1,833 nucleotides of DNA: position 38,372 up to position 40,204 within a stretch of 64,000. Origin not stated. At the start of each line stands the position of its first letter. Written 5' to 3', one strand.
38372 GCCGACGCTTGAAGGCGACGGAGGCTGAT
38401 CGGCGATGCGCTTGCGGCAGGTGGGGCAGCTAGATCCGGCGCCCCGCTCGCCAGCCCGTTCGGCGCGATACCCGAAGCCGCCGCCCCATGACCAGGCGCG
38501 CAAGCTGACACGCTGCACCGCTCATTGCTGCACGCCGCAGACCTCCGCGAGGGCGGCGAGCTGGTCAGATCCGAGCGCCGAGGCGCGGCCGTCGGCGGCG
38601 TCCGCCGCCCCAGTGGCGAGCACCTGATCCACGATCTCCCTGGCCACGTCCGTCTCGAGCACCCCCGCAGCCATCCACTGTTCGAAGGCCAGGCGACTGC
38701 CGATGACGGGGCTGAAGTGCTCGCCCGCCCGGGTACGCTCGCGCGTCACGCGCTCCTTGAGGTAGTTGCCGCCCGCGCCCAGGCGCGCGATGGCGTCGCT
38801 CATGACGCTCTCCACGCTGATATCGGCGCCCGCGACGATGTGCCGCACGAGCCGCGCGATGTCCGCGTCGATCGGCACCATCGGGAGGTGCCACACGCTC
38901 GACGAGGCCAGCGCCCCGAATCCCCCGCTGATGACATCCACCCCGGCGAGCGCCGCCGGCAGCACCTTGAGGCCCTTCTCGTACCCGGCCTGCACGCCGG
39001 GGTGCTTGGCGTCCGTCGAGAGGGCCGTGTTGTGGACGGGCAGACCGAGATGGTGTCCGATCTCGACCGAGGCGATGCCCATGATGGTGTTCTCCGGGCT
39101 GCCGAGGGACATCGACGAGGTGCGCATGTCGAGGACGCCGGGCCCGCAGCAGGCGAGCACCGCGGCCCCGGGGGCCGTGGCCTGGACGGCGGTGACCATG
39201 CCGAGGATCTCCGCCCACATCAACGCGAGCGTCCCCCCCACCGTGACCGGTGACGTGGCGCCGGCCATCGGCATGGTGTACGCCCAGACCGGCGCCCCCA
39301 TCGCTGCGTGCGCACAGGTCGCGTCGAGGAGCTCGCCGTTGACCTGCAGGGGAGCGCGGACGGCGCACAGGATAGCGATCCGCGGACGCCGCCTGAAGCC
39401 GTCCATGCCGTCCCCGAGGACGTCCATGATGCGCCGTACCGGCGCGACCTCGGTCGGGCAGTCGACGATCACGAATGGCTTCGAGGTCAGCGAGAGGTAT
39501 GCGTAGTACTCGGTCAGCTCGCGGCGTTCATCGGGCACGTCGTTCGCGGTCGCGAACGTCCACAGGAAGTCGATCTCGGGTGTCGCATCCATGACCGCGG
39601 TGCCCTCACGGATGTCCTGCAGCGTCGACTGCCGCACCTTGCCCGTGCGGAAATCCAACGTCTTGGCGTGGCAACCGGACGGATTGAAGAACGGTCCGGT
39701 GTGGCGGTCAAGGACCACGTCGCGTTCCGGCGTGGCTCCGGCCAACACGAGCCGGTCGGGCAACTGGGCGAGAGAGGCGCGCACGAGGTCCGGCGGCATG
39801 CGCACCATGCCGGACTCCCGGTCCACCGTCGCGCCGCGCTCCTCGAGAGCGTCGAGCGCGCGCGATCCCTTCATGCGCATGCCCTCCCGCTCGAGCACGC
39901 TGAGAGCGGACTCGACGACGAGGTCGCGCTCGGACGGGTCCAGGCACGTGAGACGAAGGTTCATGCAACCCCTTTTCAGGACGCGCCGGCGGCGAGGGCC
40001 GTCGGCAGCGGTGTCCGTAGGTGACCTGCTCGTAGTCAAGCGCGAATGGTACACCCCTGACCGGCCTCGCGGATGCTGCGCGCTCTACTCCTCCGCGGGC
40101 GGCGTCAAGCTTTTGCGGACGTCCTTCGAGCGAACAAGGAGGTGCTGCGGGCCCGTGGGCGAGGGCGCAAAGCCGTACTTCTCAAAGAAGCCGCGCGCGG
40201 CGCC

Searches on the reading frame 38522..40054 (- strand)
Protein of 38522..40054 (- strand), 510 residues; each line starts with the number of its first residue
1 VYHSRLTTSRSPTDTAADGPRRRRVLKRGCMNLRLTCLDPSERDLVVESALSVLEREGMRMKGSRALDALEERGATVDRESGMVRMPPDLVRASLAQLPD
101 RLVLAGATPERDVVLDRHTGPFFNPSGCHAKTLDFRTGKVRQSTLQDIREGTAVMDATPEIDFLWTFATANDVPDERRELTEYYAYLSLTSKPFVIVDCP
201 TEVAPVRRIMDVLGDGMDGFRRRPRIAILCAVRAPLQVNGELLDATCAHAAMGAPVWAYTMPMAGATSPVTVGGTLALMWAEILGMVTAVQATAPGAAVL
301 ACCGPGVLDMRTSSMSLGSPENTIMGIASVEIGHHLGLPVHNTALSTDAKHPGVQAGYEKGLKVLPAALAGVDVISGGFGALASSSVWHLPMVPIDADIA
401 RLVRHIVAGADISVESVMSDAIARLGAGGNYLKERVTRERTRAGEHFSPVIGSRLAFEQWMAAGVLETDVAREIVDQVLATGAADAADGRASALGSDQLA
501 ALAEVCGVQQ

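Call 7: search_protein_families(library=pfam, proteins=[window:38522-40054:-], max_evalue=0.01)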
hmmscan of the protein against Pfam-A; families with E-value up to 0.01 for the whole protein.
window:38522-40054:- (510 aa): 1 family
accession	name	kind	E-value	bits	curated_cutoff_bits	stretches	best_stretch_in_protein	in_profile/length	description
PF06253.16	MTTB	-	4.7e-63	213.3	25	1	34-485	30-478/500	Trimethylamine methyltransferase (MTTB)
